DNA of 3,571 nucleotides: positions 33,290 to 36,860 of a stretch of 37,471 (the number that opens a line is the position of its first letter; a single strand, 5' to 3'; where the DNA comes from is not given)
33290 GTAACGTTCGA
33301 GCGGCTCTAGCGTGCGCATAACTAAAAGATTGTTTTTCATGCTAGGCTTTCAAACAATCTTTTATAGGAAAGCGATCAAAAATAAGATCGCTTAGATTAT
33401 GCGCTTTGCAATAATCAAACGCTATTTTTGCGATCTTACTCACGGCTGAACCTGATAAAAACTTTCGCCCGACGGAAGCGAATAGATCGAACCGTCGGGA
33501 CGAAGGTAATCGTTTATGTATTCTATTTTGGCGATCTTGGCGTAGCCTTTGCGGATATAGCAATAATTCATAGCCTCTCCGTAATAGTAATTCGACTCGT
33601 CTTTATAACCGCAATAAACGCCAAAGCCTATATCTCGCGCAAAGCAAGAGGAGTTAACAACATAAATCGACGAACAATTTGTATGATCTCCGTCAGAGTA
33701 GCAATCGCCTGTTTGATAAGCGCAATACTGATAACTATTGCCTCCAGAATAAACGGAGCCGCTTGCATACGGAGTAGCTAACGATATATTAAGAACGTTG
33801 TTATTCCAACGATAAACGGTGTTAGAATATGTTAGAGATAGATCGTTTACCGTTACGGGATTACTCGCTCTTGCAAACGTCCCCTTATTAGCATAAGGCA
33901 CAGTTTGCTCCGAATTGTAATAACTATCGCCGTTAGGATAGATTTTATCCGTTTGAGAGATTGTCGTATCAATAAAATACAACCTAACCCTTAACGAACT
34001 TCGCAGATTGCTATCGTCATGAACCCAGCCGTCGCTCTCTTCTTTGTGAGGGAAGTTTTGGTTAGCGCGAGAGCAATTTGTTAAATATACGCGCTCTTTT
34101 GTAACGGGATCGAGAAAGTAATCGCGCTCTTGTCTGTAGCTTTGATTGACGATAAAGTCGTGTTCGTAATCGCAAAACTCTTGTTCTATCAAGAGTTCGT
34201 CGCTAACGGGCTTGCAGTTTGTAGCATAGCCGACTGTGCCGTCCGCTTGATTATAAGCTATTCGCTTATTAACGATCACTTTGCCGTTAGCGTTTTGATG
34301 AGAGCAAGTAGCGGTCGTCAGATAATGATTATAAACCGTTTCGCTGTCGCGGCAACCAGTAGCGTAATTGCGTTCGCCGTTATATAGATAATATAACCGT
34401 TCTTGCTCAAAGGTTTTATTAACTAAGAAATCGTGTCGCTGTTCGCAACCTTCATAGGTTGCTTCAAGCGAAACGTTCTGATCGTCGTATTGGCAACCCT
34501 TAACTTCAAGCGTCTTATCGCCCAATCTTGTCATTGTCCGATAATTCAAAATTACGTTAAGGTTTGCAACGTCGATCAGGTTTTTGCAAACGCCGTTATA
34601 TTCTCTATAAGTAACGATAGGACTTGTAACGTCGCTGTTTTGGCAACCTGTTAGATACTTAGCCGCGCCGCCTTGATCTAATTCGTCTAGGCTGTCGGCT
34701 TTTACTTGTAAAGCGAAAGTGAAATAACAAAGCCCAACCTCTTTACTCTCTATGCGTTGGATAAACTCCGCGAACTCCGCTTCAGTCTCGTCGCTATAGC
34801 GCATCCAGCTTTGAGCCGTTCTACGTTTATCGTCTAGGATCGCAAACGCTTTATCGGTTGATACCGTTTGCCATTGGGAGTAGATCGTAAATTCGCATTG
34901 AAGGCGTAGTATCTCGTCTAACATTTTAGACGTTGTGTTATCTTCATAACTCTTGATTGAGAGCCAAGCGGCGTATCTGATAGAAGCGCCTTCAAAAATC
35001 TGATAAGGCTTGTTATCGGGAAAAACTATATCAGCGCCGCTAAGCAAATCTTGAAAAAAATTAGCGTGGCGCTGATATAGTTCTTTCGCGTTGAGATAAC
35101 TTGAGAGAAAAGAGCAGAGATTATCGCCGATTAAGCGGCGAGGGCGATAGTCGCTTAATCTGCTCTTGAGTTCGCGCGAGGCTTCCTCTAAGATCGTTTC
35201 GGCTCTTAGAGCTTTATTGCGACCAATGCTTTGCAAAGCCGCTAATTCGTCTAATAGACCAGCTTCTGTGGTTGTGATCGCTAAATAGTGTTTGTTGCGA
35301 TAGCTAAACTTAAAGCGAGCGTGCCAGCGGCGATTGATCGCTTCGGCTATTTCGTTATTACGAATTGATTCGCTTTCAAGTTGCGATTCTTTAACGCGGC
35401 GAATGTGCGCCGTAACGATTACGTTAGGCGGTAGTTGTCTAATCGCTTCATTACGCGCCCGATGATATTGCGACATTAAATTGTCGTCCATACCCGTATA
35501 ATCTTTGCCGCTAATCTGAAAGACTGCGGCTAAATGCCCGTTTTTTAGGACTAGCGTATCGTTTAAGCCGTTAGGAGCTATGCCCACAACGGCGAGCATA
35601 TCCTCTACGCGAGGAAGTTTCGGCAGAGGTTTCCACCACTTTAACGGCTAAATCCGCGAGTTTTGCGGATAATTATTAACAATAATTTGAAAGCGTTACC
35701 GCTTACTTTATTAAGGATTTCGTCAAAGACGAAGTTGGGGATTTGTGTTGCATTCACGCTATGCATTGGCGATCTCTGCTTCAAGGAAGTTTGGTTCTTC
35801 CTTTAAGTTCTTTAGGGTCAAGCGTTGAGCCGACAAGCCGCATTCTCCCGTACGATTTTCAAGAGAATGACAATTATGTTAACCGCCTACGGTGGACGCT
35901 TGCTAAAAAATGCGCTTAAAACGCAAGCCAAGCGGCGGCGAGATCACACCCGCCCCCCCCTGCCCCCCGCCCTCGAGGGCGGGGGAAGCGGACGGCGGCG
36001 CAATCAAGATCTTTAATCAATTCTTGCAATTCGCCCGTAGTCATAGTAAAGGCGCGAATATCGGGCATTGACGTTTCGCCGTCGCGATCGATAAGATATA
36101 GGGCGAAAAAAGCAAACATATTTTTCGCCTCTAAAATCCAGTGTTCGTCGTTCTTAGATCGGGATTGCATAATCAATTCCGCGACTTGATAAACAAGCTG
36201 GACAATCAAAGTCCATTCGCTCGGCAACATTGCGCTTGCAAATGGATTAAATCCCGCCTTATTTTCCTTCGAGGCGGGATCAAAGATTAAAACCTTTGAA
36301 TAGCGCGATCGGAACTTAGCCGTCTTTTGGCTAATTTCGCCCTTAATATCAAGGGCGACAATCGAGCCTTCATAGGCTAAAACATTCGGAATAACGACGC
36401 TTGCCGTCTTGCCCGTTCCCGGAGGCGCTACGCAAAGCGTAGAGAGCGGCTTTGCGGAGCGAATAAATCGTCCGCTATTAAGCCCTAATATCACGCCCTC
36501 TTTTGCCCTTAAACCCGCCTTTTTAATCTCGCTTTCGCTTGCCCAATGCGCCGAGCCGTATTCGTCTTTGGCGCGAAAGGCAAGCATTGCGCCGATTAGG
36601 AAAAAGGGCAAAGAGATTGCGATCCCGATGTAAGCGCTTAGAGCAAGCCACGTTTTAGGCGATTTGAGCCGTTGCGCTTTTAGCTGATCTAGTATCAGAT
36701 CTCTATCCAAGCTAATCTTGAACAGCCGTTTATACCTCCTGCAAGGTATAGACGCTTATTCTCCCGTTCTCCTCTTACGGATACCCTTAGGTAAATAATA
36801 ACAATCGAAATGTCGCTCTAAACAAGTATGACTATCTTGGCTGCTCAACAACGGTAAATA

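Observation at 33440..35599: In-frame chimera: VirB4 N-terminal domain fused to a novel Cys/Tyr-rich tandem-repeat domain, no ATPase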

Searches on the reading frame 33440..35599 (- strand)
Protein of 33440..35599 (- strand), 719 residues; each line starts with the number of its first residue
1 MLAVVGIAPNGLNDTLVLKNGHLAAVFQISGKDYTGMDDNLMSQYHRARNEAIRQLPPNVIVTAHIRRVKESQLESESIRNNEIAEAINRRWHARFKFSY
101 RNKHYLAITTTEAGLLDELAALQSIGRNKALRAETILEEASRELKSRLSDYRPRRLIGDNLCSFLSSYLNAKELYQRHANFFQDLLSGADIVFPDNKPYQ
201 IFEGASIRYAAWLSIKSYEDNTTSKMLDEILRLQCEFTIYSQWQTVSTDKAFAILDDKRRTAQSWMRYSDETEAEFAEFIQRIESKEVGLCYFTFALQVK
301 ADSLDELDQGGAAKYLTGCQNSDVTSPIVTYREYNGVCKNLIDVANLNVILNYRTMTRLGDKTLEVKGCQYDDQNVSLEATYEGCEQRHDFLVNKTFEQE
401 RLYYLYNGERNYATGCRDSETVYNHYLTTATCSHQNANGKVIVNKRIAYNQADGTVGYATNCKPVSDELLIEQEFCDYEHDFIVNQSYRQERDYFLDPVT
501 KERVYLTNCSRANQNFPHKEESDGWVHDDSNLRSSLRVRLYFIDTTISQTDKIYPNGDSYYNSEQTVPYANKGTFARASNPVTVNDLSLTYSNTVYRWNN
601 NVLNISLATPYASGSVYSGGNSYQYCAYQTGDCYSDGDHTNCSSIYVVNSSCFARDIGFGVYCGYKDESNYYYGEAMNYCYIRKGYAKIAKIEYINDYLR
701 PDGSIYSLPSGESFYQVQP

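Call 3: search_protein_families(library=pfam, proteins=[window:33440-35599:-], max_evalue=1)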
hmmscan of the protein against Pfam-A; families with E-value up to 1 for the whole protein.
window:33440-35599:- (719 aa): 1 family
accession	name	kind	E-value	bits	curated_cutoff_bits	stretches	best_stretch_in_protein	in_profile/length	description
PF03135.19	CagE_TrbE_VirB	-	7.7e-16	59.1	21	1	147-310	2-165/204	CagE, TrbE, VirB family, component of type IV transporter system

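Call 6: search_protein_families(library=ncbifam, proteins=[window:33440-35599:-], max_evalue=1)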
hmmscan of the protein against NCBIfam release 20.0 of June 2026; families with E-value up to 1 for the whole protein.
window:33440-35599:- (719 aa): 3 families
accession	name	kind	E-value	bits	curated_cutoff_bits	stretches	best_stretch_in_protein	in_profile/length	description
TIGR00929.1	VirB4_CagE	subfamily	5e-32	111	643.1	1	14-309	21-341/792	VirB4 family type IV secretion/conjugal transfer ATPase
NF010473.0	PRK13898.1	equivalog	4.1e-11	41.7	1050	1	14-255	34-301/801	type IV secretion system ATPase VirB4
NF010427.0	PRK13853.1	equivalog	8.8e-06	23.9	957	1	14-313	25-339/789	type IV secretion system protein VirB4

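Call 19: find_encoding_contigs(protein=window:33440-35599:-, flank=10000, max_places=10)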
Protein window:33440-35599:- (719 aa): 1 contig read that carries it; 1 place shown.
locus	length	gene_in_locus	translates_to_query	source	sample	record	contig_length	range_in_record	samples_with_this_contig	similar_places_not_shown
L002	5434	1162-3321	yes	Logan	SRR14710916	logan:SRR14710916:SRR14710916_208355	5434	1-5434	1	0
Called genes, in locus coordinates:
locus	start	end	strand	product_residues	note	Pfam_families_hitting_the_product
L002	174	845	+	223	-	PF02534:T4SS-DNA_transf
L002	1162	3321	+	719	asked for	PF27097:VirB4_TrbE_N, PF03135:CagE_TrbE_VirB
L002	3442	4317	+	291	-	PF00437:T2SSE, PF27713:UCP018868 (weak)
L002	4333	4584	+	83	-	-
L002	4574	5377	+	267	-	PF08401:ArdcN, PF18818:MPTase-PolyVal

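Call 20: list_cluster_members(proteins=[window:33440-35599:-, window:32444-33340:-, window:31384-32187:-, window:433-1758:+, window:3249-4466:+, window:12066-13124:+])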
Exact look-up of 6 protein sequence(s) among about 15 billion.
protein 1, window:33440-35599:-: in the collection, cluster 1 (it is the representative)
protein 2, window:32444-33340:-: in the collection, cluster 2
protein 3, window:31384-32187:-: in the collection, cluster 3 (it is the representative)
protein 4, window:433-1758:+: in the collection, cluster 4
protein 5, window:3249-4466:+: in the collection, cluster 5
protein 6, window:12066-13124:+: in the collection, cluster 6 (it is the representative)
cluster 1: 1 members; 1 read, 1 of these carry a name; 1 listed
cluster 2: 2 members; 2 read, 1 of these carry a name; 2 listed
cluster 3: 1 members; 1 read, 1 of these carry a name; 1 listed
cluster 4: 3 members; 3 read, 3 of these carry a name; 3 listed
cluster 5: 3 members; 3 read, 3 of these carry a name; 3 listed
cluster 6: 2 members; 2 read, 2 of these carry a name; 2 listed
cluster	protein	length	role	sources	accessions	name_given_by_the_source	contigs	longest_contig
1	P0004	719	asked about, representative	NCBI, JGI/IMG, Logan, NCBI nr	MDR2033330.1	MAG: hypothetical protein LBP89_01680 [Helicobacteraceae bacterium] | hypothetical protein | hypothetical protein [Helicobacteraceae bacterium]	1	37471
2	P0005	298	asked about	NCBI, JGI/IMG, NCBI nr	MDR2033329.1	MAG: Flp pilus assembly complex ATPase component TadA [Helicobacteraceae bacterium] | type IV secretion system protein VirB11 | Flp pilus assembly complex ATPase component TadA [Helicobacteraceae bacterium]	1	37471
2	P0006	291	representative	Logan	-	-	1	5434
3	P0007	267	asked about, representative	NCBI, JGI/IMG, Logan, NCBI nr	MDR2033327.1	MAG: ssDNA-binding domain-containing protein [Helicobacteraceae bacterium] | antirestriction protein ArdC | ssDNA-binding domain-containing protein [Helicobacteraceae bacterium]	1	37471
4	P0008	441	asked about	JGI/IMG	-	histidinol dehydrogenase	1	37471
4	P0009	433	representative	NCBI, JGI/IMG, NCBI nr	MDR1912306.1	MAG: histidinol dehydrogenase [Helicobacteraceae bacterium] | histidinol dehydrogenase | histidinol dehydrogenase [Helicobacteraceae bacterium]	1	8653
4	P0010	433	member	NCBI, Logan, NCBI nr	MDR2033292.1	MAG: histidinol dehydrogenase [Helicobacteraceae bacterium] | histidinol dehydrogenase [Helicobacteraceae bacterium]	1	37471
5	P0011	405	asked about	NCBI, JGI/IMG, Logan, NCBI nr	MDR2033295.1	MAG: argininosuccinate synthase [Helicobacteraceae bacterium] | argininosuccinate synthase | argininosuccinate synthase [Helicobacteraceae bacterium]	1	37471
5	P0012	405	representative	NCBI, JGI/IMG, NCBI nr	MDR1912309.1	MAG: argininosuccinate synthase [Helicobacteraceae bacterium] | argininosuccinate synthase | argininosuccinate synthase [Helicobacteraceae bacterium]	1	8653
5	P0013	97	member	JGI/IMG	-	argininosuccinate synthase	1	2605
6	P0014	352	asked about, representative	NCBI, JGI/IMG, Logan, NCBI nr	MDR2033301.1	MAG: GTPase ObgE [Helicobacteraceae bacterium] | GTP-binding protein | GTPase ObgE [Helicobacteraceae bacterium]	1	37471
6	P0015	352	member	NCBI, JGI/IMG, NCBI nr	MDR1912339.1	MAG: GTPase ObgE [Helicobacteraceae bacterium] | GTP-binding protein | GTPase ObgE [Helicobacteraceae bacterium]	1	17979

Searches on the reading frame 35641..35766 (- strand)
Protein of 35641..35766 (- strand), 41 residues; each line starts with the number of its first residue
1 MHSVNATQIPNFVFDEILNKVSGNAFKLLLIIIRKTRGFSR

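Call 53: search_protein_families(library=pfam, proteins=[window:35641-35766:-], max_evalue=0.1)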
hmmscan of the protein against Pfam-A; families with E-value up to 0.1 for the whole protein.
window:35641-35766:- (41 aa): 1 family
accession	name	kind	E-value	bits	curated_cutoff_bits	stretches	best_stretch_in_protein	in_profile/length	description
PF04492.19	Phage_rep_O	-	0.032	15.2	28.7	1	7-40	10-44/95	Bacteriophage replication protein O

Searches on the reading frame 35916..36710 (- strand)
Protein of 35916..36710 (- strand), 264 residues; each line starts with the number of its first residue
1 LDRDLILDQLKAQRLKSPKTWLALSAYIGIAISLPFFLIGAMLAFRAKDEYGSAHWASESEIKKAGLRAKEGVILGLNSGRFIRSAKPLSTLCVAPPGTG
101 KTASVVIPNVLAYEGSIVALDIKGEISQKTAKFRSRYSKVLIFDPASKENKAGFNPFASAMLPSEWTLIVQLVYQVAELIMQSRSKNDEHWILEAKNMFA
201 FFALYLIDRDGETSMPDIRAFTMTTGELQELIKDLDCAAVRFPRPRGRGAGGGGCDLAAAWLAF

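Call 3: search_protein_families(library=pfam, proteins=[window:35916-36710:-], max_evalue=1)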
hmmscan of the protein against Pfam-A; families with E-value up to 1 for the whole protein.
window:35916-36710:- (264 aa): 3 families
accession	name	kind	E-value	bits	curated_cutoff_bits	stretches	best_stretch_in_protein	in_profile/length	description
PF02534.20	T4SS-DNA_transf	-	9.9e-26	91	20.1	1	56-214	2-171/468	Type IV secretory system Conjugative DNA transfer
PF11196.13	DUF2834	-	0.019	15.7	22.9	1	12-39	63-92/96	Protein of unknown function DUF2834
PF10412.15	TrwB_AAD_bind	-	0.1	11.9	20.5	1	94-233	21-152/387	Type IV secretion-system coupling protein DNA-binding domain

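Call 6: search_protein_families(library=ncbifam, proteins=[window:35916-36710:-], max_evalue=1)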
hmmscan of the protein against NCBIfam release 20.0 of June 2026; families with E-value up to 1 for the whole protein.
window:35916-36710:- (264 aa): 10 families
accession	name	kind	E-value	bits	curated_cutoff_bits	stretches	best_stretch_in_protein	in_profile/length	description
NF010450.0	PRK13876.1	subfamily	3e-29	101.7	674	1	28-158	85-213/667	IncP-type conjugal transfer protein TraG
NF010472.0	PRK13897.1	equivalog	6.4e-24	84.4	728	1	43-209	112-275/657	type IV secretion system component VirD4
NF010424.0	PRK13850.1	equivalog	1.8e-21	76.1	681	1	21-213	65-265/670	type IV secretion system ATPase VirD4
NF010453.0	PRK13880.1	subfamily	4.2e-17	61.6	586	1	49-220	115-306/630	conjugal transfer coupling protein TraG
NF045973.1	conju_CD1115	equivalog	5.4e-14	51.9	250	1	83-212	19-150/442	VirD4-like conjugal transfer protein, CD1115 family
NF010394.0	PRK13822.1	subfamily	1.2e-07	30.9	443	1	94-190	230-327/643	conjugal transfer coupling protein TraG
TIGR02767.1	TraG-Ti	equivalog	1.1e-06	27.8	686.2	1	93-184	216-305/623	Ti-type conjugative transfer system protein TraG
NF001624.0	PRK00411.1-2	subfamily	0.0021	17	354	1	83-147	47-114/374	ORC1-type DNA replication protein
NF001626.0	PRK00411.1-5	equivalog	0.043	12.6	417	1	83-119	50-87/374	ORC1-type DNA replication protein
NF041017.1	DNA_import_CedB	equivalog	0.18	10.4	700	1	91-134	278-324/590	DNA import protein CedB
